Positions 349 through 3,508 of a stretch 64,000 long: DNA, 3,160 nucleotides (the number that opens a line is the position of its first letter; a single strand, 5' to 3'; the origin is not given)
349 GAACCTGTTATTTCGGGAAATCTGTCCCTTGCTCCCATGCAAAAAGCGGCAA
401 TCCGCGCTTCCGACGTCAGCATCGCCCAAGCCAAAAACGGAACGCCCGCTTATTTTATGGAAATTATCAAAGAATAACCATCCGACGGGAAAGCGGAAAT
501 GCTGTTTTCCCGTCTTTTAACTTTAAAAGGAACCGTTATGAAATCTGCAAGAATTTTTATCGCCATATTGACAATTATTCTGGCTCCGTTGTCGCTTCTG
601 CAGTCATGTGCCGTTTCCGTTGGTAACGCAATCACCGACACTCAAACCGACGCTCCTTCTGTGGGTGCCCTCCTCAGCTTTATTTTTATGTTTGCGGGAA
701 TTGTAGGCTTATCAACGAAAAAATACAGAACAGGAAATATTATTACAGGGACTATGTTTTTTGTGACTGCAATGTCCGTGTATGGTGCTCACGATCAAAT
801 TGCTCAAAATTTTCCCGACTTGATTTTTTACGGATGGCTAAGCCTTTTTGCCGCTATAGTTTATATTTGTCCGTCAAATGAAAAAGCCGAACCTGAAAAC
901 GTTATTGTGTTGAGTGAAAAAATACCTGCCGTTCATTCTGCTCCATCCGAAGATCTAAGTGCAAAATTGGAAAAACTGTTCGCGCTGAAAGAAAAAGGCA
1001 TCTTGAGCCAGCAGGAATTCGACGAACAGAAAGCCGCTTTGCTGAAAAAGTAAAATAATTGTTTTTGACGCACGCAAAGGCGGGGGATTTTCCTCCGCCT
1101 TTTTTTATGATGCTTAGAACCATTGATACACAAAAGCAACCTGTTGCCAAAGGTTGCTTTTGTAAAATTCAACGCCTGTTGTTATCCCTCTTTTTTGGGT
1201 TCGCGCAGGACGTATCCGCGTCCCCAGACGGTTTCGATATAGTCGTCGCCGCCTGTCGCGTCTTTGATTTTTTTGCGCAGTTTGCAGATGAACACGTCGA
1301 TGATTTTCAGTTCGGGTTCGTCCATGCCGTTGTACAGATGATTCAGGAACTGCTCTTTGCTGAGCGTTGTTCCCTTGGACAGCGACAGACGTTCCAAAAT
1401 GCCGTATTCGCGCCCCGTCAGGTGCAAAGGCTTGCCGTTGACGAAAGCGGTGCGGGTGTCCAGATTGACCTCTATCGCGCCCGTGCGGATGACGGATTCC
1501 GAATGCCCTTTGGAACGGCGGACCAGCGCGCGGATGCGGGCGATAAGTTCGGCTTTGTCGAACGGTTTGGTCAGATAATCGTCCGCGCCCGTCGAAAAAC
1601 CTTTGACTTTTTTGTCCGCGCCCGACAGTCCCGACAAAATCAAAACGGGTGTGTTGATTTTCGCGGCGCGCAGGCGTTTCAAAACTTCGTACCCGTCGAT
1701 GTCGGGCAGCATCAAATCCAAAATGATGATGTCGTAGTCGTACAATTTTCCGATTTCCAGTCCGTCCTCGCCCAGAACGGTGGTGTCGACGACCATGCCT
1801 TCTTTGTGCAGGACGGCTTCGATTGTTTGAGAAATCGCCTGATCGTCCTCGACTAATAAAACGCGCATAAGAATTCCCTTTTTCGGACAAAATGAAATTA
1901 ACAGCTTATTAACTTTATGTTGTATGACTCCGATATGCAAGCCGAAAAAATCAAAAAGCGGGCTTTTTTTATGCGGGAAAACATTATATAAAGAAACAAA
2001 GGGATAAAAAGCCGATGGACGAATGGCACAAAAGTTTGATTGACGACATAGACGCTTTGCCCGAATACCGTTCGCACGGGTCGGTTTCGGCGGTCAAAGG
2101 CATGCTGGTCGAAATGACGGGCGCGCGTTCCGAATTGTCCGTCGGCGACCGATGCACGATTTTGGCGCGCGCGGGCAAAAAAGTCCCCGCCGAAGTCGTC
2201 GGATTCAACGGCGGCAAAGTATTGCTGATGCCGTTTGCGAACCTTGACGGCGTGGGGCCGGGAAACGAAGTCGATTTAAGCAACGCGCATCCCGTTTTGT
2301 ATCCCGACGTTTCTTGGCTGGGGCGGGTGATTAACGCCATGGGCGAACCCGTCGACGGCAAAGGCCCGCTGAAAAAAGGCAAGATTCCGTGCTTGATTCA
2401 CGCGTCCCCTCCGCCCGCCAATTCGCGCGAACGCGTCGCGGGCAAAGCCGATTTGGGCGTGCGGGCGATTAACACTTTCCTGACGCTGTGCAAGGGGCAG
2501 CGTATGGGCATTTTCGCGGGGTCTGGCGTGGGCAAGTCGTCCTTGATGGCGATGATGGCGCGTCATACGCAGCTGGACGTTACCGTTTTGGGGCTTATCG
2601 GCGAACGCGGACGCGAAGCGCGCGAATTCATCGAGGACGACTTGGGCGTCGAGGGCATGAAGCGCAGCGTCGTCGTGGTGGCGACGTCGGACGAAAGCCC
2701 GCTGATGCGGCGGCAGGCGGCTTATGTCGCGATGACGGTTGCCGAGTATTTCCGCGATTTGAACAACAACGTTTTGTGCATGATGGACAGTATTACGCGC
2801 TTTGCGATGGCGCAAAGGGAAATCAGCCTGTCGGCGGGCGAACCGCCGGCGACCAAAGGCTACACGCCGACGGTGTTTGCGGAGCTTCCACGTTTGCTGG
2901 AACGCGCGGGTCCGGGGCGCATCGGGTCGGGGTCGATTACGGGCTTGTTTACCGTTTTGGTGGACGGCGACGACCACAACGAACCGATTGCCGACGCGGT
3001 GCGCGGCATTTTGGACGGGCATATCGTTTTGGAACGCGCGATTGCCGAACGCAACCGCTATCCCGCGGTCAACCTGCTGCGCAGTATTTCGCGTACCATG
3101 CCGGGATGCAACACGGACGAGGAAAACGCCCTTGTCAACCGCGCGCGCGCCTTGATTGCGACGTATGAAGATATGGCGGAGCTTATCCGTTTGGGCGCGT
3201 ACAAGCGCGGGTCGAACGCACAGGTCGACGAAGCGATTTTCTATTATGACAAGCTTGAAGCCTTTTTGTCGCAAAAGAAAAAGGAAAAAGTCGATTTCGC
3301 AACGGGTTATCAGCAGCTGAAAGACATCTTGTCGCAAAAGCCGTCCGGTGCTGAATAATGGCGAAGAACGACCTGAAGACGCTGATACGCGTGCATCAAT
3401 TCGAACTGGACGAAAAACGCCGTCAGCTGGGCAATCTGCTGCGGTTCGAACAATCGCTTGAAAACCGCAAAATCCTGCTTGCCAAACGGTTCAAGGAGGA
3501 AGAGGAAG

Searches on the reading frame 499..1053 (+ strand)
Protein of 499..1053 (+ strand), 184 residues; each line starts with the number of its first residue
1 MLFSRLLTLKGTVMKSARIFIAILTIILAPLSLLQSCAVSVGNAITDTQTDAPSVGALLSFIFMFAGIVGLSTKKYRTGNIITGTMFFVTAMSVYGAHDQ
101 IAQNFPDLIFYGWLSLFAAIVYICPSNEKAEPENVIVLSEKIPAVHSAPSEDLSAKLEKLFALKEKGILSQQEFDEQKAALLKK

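Call 8: search_protein_families(library=pfam, proteins=[window:499-1053:+], max_evalue=0.001)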
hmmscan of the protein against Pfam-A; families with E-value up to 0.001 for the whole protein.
window:499-1053:+ (184 aa): 1 family
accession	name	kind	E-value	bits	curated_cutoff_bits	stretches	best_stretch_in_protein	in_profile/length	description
PF09851.14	SHOCT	-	4.8e-06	26.6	27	1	156-182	2-28/28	Short C-terminal domain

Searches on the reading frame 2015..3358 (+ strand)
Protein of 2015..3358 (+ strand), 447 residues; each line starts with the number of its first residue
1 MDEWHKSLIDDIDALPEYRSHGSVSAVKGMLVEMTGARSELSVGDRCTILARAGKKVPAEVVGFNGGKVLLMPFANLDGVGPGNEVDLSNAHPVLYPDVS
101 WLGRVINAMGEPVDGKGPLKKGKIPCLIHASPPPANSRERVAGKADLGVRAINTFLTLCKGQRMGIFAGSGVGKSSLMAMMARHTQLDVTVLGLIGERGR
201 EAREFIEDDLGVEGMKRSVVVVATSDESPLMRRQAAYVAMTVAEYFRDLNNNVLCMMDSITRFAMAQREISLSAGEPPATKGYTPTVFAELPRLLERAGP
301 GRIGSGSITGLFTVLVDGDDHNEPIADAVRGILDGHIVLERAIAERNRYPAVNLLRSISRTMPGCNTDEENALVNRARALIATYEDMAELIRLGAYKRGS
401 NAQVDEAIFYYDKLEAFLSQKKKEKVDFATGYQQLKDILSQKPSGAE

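Call 8: search_protein_families(library=pfam, proteins=[window:2015-3358:+], max_evalue=0.001)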
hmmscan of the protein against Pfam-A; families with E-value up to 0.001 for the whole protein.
window:2015-3358:+ (447 aa): 3 families
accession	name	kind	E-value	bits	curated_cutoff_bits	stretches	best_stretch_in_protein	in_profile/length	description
PF00006.31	ATP-synt_ab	-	4.8e-88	294.8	29.5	1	148-359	1-213/213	ATP synthase alpha/beta family, nucleotide-binding domain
PF18269.6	T3SS_ATPase_C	-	3.3e-21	75.4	22.7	1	367-436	2-71/72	T3SS EscN ATPase C-terminal domain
PF02874.29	ATP-synt_ab_N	-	0.00012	22.9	20.9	1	22-86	6-65/69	ATP synthase alpha/beta family, beta-barrel domain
